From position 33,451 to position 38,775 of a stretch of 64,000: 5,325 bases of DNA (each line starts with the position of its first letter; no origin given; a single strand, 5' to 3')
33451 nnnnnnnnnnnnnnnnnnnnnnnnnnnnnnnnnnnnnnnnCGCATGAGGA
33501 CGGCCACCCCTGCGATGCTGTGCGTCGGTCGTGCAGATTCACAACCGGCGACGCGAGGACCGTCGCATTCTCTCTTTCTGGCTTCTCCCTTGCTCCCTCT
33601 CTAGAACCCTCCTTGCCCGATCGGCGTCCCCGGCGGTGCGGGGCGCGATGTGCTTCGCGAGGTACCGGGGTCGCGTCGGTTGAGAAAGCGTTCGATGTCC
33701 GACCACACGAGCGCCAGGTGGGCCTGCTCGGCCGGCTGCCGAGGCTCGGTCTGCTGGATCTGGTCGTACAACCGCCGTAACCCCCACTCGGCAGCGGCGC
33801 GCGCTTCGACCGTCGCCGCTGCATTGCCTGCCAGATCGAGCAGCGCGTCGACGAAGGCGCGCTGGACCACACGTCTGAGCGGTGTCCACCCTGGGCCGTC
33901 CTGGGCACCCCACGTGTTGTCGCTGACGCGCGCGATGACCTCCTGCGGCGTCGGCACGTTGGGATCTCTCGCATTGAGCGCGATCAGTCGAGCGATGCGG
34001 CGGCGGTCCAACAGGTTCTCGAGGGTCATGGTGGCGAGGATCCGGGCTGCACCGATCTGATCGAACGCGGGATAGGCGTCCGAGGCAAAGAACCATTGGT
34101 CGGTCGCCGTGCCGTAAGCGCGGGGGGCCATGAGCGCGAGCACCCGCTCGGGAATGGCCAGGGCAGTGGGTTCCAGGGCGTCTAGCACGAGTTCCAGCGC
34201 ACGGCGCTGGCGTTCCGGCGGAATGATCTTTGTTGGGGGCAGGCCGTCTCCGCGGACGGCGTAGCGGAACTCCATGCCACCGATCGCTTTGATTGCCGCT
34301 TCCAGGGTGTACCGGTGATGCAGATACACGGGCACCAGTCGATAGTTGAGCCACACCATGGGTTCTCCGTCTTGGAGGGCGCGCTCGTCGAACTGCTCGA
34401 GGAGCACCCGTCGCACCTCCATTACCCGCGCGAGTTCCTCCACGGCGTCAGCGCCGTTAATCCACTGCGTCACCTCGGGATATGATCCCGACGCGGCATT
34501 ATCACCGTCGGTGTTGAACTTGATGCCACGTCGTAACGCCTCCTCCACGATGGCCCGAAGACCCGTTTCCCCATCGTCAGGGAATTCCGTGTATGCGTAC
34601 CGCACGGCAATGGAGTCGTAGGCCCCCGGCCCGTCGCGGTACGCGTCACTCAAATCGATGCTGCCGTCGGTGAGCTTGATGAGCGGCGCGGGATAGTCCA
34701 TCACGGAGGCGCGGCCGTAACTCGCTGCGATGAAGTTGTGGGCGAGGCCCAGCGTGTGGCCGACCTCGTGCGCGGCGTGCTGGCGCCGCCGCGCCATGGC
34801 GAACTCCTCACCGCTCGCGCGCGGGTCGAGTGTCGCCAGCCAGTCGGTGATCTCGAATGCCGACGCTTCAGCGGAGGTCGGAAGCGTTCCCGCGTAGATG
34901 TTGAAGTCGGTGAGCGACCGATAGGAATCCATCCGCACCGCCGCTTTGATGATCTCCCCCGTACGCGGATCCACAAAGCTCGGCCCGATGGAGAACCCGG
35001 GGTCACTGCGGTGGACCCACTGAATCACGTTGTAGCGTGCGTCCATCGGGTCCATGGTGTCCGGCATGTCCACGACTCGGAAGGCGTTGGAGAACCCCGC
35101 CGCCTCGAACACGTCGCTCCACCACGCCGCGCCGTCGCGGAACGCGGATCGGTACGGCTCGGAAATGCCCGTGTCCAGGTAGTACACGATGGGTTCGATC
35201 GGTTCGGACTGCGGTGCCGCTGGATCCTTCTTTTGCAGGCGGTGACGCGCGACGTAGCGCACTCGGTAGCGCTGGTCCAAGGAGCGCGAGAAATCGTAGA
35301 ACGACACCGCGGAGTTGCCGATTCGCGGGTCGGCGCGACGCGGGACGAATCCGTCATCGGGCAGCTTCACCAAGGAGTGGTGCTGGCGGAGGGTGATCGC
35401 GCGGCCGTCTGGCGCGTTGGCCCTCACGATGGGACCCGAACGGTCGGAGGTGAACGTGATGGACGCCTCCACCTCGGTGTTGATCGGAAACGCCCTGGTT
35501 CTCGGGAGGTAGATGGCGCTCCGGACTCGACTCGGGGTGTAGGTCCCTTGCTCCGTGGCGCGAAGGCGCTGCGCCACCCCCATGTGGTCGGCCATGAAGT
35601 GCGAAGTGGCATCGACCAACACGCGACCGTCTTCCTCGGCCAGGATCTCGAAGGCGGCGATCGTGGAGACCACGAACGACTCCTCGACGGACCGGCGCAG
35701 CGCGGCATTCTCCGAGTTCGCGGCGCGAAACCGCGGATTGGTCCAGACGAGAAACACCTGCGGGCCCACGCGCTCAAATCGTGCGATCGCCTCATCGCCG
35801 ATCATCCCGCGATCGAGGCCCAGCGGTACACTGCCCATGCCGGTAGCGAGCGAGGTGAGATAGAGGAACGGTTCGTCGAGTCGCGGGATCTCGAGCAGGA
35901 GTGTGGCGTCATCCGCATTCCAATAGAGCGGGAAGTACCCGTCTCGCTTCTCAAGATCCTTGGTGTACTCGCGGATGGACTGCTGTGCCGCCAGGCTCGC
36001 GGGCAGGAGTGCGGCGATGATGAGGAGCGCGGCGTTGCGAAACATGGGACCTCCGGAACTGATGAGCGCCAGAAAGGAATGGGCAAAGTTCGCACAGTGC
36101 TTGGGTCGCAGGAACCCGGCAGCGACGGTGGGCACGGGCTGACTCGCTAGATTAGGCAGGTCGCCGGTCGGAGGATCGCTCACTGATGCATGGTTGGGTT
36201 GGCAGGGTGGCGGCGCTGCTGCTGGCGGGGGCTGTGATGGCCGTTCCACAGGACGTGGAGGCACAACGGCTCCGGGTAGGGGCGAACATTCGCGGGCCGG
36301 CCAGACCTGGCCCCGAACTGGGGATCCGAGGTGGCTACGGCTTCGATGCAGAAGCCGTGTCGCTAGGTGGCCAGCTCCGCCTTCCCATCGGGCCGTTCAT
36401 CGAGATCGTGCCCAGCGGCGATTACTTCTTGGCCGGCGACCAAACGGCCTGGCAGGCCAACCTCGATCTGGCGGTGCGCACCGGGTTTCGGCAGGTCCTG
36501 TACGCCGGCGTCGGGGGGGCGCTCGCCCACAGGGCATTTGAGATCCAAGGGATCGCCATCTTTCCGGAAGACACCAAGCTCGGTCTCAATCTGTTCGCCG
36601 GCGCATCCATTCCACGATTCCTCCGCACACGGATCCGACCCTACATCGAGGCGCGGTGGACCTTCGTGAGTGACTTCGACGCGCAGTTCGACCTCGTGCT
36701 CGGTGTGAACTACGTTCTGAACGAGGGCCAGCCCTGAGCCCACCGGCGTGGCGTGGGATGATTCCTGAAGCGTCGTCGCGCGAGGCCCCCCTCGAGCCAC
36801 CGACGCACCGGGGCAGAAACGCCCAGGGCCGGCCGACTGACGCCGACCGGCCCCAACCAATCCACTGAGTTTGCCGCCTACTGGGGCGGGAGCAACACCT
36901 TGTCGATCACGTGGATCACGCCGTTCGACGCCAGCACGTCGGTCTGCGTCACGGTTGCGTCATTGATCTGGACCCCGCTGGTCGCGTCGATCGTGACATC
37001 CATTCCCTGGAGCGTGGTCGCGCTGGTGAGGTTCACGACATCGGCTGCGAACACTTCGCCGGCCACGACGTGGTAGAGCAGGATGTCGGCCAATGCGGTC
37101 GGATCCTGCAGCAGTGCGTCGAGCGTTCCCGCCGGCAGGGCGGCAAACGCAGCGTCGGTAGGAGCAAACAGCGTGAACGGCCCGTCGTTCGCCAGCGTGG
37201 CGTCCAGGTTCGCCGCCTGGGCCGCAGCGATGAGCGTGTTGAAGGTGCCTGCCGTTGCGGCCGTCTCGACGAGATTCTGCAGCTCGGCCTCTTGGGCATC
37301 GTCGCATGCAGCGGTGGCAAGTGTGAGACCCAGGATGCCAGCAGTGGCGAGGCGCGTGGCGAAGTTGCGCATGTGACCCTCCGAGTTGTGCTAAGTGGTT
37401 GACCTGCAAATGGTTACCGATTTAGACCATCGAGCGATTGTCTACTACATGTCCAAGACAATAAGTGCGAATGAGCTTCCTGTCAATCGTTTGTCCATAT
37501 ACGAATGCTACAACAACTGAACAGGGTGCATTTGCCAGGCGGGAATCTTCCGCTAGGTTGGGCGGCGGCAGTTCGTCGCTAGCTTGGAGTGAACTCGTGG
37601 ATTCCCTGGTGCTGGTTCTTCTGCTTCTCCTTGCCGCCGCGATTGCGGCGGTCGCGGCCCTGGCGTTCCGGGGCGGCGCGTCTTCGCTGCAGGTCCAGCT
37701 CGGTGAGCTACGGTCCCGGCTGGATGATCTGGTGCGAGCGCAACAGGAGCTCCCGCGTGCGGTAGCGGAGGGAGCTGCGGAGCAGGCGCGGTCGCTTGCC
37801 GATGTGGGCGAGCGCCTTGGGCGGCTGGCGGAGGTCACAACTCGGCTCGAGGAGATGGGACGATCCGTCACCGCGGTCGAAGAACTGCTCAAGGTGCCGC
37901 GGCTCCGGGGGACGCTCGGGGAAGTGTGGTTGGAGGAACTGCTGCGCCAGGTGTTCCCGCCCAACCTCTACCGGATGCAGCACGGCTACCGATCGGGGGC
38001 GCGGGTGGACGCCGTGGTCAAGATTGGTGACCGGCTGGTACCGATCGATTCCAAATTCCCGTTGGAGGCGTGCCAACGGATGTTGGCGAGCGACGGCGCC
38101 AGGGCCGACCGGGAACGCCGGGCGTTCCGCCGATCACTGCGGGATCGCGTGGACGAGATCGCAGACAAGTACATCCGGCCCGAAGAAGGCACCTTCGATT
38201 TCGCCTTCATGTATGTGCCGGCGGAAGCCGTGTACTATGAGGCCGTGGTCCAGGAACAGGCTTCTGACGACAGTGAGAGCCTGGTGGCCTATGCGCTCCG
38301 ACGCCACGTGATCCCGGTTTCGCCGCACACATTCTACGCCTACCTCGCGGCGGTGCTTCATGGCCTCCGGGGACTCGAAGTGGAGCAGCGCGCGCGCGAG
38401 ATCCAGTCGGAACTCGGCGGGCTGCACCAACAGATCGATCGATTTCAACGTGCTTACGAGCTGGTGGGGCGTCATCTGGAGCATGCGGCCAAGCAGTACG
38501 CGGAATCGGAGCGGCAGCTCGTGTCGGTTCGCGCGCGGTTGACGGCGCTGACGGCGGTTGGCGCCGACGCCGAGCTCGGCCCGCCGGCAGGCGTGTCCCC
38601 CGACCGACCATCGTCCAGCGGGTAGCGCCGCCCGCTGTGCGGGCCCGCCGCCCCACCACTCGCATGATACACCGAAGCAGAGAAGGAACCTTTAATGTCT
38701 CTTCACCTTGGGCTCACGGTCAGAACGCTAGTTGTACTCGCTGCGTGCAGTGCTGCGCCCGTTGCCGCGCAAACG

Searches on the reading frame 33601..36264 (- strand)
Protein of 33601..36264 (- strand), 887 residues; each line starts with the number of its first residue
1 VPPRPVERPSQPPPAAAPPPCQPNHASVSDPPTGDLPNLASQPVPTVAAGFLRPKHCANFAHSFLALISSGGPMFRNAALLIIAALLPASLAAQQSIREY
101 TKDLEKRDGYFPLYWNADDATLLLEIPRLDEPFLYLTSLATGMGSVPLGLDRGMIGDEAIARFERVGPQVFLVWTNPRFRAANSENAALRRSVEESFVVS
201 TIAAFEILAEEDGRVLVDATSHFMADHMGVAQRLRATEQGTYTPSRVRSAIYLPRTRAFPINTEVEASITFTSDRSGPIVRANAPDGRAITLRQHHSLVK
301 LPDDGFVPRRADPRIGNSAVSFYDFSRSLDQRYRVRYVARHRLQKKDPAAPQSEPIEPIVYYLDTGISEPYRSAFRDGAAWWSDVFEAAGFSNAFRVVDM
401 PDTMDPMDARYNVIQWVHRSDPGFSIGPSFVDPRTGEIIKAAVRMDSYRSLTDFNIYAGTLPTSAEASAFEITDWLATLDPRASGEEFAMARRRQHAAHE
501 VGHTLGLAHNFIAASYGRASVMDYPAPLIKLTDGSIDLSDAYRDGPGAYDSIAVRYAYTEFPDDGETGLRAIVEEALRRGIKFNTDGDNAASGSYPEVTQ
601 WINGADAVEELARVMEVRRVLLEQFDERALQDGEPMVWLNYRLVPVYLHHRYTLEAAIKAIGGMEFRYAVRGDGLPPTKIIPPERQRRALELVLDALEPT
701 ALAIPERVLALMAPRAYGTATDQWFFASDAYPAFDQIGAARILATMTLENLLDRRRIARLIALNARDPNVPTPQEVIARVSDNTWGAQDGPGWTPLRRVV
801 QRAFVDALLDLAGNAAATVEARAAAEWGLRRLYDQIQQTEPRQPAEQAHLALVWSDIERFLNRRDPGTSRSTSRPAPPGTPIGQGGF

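Call 60: search_protein_families(library=pfam, proteins=[window:33601-36264:-], max_evalue=0.00001)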
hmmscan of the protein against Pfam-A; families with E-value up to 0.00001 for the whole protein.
window:33601-36264:- (887 aa): 2 families
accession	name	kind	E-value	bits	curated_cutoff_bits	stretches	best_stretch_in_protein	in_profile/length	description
PF16313.11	DUF4953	-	7.2e-56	190.1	24.2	1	486-787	6-312/316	Met-zincin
PF17148.9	DUF5117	-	2.5e-36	125.7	27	1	154-346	2-189/189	Domain of unknown function (DUF5117)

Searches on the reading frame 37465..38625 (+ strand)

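Call 60: search_protein_families(library=pfam, proteins=[window:37465-38625:+], max_evalue=0.00001)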
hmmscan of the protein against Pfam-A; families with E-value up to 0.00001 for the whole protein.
window:37465-38625:+ (386 aa): 1 family
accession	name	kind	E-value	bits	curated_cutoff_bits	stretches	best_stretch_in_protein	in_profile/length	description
PF02646.22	RmuC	-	4.4e-49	167.6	26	1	91-362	12-281/291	RmuC family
